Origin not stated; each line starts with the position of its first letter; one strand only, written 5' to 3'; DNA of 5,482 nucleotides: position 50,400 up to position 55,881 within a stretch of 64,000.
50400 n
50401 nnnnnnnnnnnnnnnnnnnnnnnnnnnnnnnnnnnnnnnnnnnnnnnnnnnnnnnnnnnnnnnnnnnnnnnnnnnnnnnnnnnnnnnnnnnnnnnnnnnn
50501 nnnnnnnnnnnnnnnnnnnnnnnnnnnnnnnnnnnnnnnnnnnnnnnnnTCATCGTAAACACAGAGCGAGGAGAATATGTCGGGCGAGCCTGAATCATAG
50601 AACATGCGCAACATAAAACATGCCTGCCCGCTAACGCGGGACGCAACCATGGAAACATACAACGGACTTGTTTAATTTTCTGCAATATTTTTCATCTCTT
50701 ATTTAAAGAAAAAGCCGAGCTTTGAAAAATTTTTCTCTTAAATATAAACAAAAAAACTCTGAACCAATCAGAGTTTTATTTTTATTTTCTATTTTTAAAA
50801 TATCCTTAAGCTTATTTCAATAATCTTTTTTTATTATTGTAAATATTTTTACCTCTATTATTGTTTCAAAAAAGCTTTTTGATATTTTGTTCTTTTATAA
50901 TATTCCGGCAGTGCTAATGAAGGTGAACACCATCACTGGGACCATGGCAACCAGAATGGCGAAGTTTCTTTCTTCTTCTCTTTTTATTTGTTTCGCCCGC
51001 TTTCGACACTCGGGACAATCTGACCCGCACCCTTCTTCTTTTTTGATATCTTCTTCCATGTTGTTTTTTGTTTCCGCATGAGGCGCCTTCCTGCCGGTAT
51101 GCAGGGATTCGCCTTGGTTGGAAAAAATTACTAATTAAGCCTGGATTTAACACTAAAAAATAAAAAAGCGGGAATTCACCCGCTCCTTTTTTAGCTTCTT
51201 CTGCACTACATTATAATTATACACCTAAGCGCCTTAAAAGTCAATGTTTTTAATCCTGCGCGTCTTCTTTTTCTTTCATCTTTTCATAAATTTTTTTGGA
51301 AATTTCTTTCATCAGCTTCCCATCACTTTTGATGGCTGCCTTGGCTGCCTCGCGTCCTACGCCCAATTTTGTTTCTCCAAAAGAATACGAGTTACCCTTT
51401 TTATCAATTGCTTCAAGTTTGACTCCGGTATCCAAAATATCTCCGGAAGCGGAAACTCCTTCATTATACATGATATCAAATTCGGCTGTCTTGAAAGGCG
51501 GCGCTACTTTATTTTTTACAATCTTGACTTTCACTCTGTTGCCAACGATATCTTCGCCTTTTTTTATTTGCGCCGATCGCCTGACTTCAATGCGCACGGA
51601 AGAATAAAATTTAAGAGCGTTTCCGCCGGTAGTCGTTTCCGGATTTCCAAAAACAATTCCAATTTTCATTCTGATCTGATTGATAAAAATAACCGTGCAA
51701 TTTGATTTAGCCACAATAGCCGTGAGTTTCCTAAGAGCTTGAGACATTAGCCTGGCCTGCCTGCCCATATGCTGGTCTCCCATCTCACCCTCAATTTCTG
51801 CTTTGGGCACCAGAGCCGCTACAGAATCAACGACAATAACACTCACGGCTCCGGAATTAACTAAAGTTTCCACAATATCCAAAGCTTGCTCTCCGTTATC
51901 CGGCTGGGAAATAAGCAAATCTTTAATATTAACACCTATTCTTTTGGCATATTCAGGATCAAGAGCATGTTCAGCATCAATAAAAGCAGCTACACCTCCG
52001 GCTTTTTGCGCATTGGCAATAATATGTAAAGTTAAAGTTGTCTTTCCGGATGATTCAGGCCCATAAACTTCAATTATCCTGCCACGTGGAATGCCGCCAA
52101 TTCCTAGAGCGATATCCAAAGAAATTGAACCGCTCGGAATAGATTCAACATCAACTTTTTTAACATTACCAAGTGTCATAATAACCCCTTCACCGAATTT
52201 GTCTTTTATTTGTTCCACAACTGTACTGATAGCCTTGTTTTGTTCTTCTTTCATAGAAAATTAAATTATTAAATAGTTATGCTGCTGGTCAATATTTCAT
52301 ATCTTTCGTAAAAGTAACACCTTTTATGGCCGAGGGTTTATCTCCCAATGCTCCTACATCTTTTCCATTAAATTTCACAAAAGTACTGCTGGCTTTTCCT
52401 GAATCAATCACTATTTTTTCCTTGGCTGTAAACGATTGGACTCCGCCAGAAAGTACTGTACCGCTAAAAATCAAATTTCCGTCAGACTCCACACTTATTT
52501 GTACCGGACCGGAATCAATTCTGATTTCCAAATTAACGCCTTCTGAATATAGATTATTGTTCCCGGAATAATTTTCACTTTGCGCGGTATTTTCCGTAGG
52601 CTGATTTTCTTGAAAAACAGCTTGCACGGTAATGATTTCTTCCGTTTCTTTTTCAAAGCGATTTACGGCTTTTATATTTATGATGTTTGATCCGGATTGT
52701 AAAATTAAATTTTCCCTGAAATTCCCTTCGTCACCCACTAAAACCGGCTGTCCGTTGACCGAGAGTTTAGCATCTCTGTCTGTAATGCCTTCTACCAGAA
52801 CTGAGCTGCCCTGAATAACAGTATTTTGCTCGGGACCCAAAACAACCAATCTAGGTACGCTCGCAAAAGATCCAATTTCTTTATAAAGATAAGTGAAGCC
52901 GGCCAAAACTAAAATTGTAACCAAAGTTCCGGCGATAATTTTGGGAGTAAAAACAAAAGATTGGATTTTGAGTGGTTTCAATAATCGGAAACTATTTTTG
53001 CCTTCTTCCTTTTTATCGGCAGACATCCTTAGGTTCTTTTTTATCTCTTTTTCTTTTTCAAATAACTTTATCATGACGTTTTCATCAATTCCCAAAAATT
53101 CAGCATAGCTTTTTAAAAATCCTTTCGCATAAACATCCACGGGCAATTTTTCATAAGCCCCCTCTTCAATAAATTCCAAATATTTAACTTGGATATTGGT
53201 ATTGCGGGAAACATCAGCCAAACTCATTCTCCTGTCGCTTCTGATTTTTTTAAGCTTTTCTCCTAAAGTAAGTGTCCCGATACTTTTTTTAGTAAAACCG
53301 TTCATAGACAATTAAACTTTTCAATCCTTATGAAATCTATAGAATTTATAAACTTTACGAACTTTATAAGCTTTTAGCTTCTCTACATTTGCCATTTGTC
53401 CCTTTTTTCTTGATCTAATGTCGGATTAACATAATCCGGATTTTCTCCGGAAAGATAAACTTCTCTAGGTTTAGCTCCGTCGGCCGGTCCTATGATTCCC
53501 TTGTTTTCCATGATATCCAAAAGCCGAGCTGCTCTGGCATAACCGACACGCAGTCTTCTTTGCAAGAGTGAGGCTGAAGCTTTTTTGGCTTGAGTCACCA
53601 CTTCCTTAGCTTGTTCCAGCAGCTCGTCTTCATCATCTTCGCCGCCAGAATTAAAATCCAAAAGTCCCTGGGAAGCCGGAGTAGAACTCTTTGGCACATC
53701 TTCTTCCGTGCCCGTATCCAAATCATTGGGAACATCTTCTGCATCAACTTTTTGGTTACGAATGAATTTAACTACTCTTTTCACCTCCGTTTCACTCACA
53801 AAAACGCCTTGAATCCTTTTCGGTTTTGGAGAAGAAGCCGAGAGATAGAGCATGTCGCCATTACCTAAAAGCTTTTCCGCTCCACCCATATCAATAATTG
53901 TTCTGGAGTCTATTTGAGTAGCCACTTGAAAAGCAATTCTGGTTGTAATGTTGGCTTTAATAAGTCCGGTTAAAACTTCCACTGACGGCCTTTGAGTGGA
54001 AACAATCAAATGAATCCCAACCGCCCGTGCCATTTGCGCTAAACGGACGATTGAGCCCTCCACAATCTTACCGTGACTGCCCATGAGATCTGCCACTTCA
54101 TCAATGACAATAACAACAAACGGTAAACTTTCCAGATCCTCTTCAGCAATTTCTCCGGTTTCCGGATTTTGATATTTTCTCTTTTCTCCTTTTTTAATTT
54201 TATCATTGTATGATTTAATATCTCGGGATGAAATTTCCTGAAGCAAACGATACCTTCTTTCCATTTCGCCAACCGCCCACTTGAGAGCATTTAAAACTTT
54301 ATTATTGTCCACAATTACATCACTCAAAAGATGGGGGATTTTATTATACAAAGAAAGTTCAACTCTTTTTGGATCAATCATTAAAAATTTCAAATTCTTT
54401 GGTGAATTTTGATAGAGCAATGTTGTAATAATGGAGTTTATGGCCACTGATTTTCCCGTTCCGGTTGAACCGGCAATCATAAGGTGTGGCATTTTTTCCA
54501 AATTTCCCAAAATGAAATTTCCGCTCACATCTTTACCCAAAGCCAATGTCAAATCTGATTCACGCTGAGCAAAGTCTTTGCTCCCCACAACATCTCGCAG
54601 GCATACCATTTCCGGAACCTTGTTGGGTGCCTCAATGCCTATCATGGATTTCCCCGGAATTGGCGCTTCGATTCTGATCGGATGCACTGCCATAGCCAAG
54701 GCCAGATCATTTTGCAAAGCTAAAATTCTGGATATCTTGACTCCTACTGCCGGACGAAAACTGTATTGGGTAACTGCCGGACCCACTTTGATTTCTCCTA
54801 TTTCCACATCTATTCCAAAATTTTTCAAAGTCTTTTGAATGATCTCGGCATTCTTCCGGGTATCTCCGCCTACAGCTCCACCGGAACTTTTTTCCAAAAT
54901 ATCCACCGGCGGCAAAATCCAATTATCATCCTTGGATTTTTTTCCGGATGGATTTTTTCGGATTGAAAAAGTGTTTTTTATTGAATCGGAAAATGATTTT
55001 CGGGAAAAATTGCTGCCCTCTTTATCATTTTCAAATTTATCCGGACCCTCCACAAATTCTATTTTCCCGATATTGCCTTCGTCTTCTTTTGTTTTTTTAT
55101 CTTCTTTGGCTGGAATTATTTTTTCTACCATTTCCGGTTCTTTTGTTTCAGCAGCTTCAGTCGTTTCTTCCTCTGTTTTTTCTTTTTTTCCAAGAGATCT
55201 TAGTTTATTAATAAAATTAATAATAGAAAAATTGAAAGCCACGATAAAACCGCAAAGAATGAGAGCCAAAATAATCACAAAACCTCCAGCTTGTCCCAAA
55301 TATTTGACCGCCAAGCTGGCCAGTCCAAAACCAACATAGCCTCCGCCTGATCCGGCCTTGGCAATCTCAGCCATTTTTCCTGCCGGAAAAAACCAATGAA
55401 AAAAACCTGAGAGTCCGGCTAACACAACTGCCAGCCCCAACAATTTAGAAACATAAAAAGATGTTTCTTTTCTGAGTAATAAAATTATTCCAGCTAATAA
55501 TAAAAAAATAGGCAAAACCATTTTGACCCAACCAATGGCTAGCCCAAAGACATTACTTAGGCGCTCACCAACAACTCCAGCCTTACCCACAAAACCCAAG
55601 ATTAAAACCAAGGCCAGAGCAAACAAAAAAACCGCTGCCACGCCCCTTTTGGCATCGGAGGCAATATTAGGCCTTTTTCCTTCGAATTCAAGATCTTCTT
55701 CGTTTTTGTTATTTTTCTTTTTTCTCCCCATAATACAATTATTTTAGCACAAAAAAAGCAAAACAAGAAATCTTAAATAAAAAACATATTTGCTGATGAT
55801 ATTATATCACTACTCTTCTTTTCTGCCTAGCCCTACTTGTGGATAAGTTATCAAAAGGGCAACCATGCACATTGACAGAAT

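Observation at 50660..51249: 650-bp gap between convergent efp and recA contains a GC-rich structured island and a cryptic Cys-motif/TM small ORF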

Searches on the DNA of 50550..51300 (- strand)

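Call 4: search_rna_families(source=window, start=50550, end=51300, threshold=evalue, max_evalue=10, show_alignments=3)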
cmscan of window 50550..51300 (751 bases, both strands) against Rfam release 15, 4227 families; matches with E-value up to 10: 12.
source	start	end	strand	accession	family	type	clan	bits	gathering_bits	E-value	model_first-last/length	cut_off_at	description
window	50842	50934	-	RF03095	RAGATH-17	Gene; sRNA;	-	24.8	102.3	0.97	1-96/96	no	RAGATH-17 RNA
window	51152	51247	-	RF02432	SpF25_sRNA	Gene; sRNA;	-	23.1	48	0.28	1-102/102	no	Streptococcus sRNA SpF25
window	51154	51281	-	RF00558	L20_leader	Cis-reg; leader;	-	22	58.7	0.084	1-127/127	no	Ribosomal protein L20 leader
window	51155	51254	-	RF02053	STnc430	Gene; sRNA;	-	21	47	0.96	1-162/162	no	Enterobacterial sRNA STnc430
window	50705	50779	-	RF01770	rimP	Cis-reg; leader;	-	20.6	47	0.94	32-102/102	no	Gammaprotebacteria rimP leader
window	51157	51214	-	RF02074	STnc240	Gene; sRNA;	-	19.1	55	5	1-77/77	no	Enterobacterial sRNA STnc240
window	50656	50783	+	RF01859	Phe_leader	Cis-reg; leader;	-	18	55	3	1-125/125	no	Phenylalanine leader peptide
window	50871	50975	+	RF01883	TUG1_2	Gene; lncRNA;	-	17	90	4.8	1-89/89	no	Taurine upregulated gene 1 conserved region 2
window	51119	51197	+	RF00558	L20_leader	Cis-reg; leader;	-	16.6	58.7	1.9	1-127/127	no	Ribosomal protein L20 leader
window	51069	51126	+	RF01004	mir-557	Gene; miRNA;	-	16.2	93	1.5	1-69/69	no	mir-557 microRNA precursor family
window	51212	51287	-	RF02539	SNOR75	Gene; snRNA; snoRNA; CD-box;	-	15.5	50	7.7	1-87/87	no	Plant small nucleolar RNA SNOR75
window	51160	51252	-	RF00166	PrrB_RsmZ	Gene; sRNA;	CL00106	12.4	44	2.7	1-133/133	no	PrrB/RsmZ RNA family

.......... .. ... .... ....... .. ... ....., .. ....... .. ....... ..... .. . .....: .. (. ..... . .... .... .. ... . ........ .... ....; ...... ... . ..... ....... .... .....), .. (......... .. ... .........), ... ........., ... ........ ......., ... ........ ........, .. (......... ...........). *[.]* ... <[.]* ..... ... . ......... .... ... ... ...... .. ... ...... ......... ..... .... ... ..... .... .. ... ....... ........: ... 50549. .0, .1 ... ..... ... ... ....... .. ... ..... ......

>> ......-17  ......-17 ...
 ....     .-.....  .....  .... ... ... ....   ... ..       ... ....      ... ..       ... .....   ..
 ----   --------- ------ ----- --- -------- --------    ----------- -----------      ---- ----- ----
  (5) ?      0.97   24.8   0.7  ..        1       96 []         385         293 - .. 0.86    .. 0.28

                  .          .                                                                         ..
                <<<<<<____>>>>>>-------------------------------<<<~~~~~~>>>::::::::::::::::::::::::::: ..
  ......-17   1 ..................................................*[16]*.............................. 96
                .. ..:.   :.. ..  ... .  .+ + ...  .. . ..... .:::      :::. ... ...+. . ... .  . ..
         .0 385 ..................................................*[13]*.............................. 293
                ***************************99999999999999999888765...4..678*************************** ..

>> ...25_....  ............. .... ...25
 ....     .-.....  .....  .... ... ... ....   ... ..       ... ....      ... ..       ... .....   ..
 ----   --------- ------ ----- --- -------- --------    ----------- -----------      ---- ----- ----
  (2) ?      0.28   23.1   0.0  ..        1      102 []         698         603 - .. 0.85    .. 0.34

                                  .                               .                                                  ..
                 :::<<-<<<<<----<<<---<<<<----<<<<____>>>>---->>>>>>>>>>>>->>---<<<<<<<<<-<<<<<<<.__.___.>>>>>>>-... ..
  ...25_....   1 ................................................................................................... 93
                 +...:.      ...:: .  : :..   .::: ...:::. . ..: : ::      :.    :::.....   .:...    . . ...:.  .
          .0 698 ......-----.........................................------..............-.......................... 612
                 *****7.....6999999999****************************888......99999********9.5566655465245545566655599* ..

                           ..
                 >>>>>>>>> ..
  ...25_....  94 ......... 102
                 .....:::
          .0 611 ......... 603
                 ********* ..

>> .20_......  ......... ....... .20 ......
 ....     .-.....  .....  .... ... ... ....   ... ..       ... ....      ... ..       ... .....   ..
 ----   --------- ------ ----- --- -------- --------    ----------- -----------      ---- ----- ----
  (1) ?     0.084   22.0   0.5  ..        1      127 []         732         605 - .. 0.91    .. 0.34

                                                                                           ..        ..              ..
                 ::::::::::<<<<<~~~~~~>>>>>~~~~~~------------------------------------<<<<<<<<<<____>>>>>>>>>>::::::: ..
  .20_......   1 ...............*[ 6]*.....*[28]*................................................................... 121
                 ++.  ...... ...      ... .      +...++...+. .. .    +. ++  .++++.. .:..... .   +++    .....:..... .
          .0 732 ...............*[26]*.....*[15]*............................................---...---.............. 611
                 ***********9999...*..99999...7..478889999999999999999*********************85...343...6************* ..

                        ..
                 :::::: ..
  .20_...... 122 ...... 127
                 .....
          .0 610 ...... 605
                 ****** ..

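Call 80: search_rna_families(sources=[L011, L013, L015, L016, L017, L019, L021, L022], threshold=evalue, max_evalue=1)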
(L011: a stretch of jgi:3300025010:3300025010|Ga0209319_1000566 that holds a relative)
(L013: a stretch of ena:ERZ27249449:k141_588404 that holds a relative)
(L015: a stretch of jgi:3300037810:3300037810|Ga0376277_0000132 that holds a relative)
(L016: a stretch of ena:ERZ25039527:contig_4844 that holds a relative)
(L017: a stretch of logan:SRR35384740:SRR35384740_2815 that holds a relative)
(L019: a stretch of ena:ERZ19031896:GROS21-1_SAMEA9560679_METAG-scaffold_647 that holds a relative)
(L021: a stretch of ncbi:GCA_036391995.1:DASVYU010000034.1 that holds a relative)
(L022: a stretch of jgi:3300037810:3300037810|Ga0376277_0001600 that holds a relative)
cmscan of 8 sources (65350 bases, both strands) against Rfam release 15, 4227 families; matches with E-value up to 1: 6.
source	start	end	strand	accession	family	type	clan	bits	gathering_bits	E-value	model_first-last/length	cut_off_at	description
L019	7764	7805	+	RF04273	MIR827_2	Gene; miRNA;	CL00143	30.7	67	0.31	1-89/89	no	MIR827_2 microRNA precursor family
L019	7762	7803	-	RF04273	MIR827_2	Gene; miRNA;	CL00143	30.7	67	0.31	1-89/89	no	MIR827_2 microRNA precursor family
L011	4223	4267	+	RF00106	RNAI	Gene; antisense;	-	30.1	47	0.14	1-102/102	no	RNAI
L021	4836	4907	+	RF04239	mir-4679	Gene; miRNA;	-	27.2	88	0.63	1-75/75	no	mir-4679 microRNA precursor family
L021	4836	4907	-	RF04239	mir-4679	Gene; miRNA;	-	26.9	88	0.77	1-75/75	no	mir-4679 microRNA precursor family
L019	7754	7812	+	RF04161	mir-3688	Gene; miRNA;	-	25.7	84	0.75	1-88/88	no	mir-3688 microRNA precursor family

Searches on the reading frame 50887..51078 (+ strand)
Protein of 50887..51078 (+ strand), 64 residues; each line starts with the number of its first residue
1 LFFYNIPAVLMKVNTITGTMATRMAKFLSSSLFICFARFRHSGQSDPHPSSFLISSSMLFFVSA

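Call 8: search_protein_families(library=pfam, proteins=[window:50887-51078:+], max_evalue=10)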
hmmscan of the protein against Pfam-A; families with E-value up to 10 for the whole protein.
seq(64 aa): 0 families

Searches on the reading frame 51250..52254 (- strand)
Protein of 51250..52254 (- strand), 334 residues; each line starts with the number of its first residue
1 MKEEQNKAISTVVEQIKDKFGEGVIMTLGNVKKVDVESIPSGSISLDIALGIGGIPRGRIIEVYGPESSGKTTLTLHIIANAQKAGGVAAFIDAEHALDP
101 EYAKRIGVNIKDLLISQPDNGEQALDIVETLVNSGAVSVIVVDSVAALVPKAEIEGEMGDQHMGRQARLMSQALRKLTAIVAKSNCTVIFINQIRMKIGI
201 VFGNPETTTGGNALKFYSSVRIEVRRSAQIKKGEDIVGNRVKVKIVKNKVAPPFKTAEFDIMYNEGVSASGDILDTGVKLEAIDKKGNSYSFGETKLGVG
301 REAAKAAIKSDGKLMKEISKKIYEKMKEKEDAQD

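Call 38: search_protein_families(library=pfam, proteins=[window:51250-52254:-], max_evalue=0.001)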
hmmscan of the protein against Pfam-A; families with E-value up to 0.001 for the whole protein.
window:51250-52254:- (334 aa): 7 families
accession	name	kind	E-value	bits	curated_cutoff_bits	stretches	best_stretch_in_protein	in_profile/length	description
PF00154.27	RecA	-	1.5e-139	464.2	27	1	7-268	1-262/262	recA bacterial DNA recombination protein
PF21096.2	RecA_C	-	4.1e-14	52.9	27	1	271-327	1-57/57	RecA C-terminal domain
PF08423.17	Rad51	-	5.1e-12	46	22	1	35-228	4-213/244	Rad51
PF06745.19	ATPase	-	5.2e-09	36.2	26.6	1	45-205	7-167/231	KaiC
PF01637.24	ATPase_2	-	3.1e-06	27.6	33.2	1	59-146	21-79/225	ATPase domain predominantly from Archaea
PF02283.22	CobU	-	1.6e-05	25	27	1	63-193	3-123/168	Cobinamide kinase / cobinamide phosphate guanyltransferase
PF13481.12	AAA_25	-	2.3e-05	24.6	27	0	53-192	28-188/195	AAA domain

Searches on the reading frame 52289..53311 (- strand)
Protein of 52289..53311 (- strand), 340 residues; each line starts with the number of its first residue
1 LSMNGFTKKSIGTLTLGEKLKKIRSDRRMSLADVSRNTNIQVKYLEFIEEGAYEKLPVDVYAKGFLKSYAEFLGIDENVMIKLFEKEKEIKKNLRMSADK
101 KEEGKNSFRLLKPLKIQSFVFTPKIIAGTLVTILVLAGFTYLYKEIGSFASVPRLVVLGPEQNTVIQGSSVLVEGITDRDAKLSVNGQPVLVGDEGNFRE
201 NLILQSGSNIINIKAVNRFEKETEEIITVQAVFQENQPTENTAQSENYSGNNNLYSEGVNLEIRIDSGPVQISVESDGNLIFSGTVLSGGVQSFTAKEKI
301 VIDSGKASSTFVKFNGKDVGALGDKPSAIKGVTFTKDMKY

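Call 38: search_protein_families(library=pfam, proteins=[window:52289-53311:-], max_evalue=0.001)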
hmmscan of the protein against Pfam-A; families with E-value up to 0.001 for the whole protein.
window:52289-53311:- (340 aa): 4 families
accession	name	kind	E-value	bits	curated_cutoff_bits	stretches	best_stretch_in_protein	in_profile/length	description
PF13413.12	HTH_25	-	1.6e-20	73.1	24.6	1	20-78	2-60/62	Helix-turn-helix domain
PF09136.16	Glucodextran_B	-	4.8e-12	46.1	27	1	153-231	1-81/83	Glucodextranase, domain B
PF13464.11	RodZ_C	-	4e-07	30.3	23.9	1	271-328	9-67/72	RodZ C-terminal domain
PF12844.13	HTH_19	-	1.3e-06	28.7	30.2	1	17-79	1-57/64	Helix-turn-helix domain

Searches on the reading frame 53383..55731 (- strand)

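Call 72: search_protein_families(library=pfam, proteins=[window:53383-55731:-], max_evalue=0.001)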
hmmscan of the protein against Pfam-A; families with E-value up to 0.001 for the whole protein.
window:53383-55731:- (782 aa): 5 families
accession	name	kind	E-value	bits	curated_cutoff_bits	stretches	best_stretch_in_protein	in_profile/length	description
PF01580.24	FtsK_SpoIIIE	-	1.2e-59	201.9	24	1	378-584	2-221/221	FtsK/SpoIIIE family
PF17854.6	FtsK_alpha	-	3.5e-28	98.2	22.9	1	273-370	1-101/101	FtsK alpha domain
PF09397.16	FtsK_gamma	-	6.3e-27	93.5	30.6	1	700-760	2-62/63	Ftsk gamma domain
PF13491.11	FtsK_4TM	-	1.9e-13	50.9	23.1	1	51-177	47-170/171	4TM region of DNA translocase FtsK/SpoIIIE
PF12846.13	AAA_10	-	0.00017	21.2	27.5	1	407-463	14-66/362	AAA-like domain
